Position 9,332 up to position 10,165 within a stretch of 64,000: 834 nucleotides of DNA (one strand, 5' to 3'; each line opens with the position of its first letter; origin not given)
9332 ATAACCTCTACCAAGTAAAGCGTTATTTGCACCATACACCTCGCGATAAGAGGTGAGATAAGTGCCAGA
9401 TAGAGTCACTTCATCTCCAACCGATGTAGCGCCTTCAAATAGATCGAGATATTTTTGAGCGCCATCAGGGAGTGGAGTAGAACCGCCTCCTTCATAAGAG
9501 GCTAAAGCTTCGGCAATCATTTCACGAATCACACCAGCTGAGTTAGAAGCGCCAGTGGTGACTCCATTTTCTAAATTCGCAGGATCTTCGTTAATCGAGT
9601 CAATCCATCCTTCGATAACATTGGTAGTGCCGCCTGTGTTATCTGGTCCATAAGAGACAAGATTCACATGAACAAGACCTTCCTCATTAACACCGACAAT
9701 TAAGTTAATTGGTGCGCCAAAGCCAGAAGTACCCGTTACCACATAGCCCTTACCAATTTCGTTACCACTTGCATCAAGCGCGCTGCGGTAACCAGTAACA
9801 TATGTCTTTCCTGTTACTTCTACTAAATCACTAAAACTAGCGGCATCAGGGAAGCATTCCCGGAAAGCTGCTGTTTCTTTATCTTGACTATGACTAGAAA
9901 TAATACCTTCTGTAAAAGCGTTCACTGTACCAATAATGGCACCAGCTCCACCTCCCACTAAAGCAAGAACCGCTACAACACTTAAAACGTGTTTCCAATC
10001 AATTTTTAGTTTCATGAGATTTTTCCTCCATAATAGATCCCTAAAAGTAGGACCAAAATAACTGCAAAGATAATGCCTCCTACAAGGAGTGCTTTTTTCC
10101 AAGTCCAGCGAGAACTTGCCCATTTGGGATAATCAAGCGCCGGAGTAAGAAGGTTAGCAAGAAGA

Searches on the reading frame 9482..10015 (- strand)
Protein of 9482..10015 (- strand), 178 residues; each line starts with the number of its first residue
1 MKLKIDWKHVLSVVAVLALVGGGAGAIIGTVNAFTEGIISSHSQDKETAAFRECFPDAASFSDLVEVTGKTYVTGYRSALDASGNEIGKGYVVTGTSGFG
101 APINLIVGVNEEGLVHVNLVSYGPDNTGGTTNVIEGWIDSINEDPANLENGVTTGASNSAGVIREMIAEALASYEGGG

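Call 40: search_solved_structures(query=window:9482-10015:-, max_evalue=10, show_alignments=5)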
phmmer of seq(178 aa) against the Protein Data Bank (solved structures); distinct sequences matched with E-value up to 10: 7.
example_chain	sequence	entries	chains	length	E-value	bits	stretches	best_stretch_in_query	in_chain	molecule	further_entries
7zc6_G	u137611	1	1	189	3.5e-06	30.4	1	15-122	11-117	RnfG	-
9eri_G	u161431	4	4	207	0.00014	25.1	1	2-156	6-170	Na(+)-translocating ferredoxin:NAD(+) oxidoreductase complex subunit G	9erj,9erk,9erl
8p2b_A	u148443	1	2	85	0.057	16.6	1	91-173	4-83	Clostridiaceae bacterium FMN4 domain 1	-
5x8p_8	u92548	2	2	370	0.19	15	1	15-123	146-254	30S ribosomal protein S1, chloroplastic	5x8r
2kqk_A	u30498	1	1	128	0.33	14.2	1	81-146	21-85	NifU-like protein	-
9jnq_A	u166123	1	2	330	1.2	12.3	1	66-119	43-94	McyI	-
9jnr_A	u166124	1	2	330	1.5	12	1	66-119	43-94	McyI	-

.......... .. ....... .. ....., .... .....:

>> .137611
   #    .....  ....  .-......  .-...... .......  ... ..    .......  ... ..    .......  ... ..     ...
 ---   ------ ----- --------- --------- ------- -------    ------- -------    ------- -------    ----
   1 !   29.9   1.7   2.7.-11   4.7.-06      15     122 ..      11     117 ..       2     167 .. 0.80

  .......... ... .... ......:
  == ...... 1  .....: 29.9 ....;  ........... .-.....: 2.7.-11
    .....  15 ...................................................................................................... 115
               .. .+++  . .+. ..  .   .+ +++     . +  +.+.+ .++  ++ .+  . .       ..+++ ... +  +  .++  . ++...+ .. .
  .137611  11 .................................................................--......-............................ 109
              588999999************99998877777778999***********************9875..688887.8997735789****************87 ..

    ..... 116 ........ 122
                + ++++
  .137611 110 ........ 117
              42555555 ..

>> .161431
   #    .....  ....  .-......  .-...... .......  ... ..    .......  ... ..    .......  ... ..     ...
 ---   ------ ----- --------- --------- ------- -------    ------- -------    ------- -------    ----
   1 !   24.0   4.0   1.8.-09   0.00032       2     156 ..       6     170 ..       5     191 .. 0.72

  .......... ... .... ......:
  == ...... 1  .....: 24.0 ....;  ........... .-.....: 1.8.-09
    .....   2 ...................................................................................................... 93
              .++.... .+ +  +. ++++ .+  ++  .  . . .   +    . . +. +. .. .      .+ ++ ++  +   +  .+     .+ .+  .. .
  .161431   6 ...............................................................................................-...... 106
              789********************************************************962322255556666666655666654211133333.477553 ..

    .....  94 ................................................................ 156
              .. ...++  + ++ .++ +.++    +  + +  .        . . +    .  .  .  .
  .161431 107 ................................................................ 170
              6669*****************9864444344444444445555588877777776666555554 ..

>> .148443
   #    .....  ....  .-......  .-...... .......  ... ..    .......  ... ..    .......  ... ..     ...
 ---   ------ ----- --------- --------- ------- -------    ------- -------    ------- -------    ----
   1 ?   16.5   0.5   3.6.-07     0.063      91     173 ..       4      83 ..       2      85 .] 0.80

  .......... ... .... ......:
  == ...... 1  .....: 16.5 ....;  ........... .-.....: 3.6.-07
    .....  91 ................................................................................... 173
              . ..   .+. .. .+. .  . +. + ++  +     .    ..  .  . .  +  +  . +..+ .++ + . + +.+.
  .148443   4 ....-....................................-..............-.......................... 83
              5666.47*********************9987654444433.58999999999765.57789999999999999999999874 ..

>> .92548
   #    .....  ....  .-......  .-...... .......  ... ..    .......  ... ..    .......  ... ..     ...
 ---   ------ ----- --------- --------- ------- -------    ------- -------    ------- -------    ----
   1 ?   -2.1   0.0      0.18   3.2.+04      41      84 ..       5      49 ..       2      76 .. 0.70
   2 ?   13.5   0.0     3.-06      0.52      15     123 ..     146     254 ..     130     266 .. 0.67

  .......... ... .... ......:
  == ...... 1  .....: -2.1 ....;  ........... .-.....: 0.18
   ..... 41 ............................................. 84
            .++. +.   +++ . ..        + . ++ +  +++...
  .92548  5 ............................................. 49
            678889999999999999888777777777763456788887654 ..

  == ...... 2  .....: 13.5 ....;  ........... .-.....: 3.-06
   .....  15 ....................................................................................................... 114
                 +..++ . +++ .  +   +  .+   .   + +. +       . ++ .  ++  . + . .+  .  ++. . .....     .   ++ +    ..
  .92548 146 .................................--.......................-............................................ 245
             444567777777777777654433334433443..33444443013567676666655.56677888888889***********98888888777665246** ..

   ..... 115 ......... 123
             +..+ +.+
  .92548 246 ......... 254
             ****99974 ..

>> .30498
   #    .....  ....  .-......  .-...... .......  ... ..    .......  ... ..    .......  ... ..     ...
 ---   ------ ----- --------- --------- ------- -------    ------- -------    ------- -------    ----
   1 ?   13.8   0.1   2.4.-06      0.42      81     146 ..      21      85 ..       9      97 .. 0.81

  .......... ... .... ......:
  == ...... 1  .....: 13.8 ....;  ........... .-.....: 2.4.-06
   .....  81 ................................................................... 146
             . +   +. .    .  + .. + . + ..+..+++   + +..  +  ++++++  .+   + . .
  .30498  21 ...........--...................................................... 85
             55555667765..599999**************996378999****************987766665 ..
